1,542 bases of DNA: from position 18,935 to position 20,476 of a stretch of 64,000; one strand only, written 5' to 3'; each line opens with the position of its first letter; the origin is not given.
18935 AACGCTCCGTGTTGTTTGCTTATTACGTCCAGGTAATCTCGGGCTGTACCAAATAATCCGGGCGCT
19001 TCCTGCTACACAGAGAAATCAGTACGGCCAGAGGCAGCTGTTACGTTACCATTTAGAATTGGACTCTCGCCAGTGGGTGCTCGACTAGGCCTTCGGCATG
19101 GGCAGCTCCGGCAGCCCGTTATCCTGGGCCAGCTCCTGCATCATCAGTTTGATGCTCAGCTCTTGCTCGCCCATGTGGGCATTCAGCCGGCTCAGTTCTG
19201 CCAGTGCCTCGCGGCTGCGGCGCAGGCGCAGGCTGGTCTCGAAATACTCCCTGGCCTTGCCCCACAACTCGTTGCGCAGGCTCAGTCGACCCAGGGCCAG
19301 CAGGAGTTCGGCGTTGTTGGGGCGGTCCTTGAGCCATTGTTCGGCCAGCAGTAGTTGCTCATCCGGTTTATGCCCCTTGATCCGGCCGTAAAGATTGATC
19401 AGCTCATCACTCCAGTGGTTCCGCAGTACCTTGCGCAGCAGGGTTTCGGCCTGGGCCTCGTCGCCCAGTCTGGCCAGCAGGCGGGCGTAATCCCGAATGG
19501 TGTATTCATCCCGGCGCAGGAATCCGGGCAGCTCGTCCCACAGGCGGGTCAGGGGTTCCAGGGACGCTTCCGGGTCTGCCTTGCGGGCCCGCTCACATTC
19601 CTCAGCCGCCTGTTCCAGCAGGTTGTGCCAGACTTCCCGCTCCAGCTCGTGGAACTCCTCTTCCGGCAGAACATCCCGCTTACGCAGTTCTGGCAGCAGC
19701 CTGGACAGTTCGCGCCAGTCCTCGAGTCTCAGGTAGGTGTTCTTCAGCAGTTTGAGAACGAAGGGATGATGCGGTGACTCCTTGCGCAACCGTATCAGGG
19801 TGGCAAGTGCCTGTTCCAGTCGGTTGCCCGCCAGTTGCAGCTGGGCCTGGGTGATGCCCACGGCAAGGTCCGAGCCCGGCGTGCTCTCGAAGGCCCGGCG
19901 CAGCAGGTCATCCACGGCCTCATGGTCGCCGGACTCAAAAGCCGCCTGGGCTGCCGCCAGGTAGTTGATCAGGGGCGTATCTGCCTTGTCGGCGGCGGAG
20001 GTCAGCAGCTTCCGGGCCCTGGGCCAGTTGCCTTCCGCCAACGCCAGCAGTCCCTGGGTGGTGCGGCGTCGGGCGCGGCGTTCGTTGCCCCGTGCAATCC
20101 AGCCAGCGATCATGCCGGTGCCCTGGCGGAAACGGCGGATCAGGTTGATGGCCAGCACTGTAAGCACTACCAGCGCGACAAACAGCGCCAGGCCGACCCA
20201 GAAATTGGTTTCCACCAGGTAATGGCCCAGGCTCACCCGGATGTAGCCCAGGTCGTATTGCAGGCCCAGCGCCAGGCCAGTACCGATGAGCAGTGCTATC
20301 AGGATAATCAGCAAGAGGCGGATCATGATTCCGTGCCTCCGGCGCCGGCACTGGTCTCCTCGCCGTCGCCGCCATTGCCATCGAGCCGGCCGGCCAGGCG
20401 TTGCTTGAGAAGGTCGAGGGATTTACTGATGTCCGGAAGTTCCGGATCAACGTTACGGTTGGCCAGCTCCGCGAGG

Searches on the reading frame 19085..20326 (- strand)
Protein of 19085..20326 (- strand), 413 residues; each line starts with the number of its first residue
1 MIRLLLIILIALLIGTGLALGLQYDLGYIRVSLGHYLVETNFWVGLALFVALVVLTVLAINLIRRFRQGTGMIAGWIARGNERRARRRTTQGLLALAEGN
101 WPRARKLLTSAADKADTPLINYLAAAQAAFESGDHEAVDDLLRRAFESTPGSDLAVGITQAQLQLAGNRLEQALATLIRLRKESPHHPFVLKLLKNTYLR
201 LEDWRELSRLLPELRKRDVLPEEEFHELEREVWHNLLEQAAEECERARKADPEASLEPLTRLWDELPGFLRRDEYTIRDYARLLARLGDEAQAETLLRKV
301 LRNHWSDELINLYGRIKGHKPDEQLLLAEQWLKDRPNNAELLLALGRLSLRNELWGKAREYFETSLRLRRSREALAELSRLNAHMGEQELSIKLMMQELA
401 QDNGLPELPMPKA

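Call 24: find_related_loci(query=window:19085-20326:-, collection=genome_contigs, flank=10000)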
Query window:19085-20326:- (413 aa) in genome_contigs; peptide patterns used: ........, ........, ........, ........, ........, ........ (x = any residue, [..] = any of these).
132 stretches matched a pattern; 67 encode a relative of the query (tblastn E <= 1e-3); 67 distinct loci.
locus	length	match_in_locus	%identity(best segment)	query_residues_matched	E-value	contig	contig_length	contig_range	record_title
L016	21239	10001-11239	96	1-413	0e+0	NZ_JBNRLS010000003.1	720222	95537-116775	Marinobacter sp. DUT-1 Scaffold3_1, whole genome shotgun sequence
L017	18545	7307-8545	96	1-413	0e+0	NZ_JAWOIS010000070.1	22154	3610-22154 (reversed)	MAG: Marinobacter sp. isolate CWP5-2.bin.64 k191_1612514, whole genome shotgun sequence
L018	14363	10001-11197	95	15-413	0e+0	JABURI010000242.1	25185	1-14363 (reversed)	MAG: Marinobacter sp. isolate Bin_10 NODE_499_length_25185_cov_16.6608, whole genome shotgun sequence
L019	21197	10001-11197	95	15-413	0e+0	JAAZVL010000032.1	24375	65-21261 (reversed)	MAG: Marinobacter sp. isolate KhW_metabat.15 KhW_C294, whole genome shotgun sequence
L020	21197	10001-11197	95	15-413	0e+0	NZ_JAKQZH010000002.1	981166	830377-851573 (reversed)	Marinobacter sp. C7 NODE_2_length_981166_cov_288.693230, whole genome shotgun sequence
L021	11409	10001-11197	95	15-413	0e+0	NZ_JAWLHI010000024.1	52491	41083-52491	MAG: Marinobacter sp. isolate 30dZY2.bin.57 NODE_957_length_52491_cov_4.890270, whole genome shotgun sequence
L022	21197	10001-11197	88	15-413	0e+0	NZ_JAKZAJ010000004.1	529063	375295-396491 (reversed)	Marinobacter koreensis strain DSM 17924 contig4, whole genome shotgun sequence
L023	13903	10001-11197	84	15-413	0e+0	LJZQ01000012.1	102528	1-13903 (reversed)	MAG: Marinobacter excellens HL-55 ITZ_scaf_115, whole genome shotgun sequence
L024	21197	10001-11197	83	15-413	0e+0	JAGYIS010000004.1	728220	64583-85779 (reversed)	MAG: Marinobacter sp. isolate M30B21 contig_218, whole genome shotgun sequence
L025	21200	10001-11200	89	14-413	0e+0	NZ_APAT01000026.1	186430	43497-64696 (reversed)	Marinobacter santoriniensis NKSG1 contig00027, whole genome shotgun sequence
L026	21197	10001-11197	85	15-413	0e+0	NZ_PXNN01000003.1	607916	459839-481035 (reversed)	Marinobacter halophilus strain JCM 30472 341, whole genome shotgun sequence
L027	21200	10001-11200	84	14-413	0e+0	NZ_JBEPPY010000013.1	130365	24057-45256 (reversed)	Marinobacter sp. MBR-99 Ga0505397_13, whole genome shotgun sequence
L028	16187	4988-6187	85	14-413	0e+0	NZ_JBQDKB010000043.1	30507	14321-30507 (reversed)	MAG: Marinobacter sp. isolate AOP31_B2_surf _bin _1 AOP31_B2_surf.bin.1_43, whole genome shotgun sequence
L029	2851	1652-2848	83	15-413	0e+0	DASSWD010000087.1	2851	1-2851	MAG TPA_asm: Marinobacter sp. isolate SMAG_U613 k141_965212, whole genome shotgun sequence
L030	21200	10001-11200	82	14-413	0e+0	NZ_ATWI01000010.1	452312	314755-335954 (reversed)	Marinobacter daepoensis DSM 16072 K325DRAFT_scaffold00003.3_C, whole genome shotgun sequence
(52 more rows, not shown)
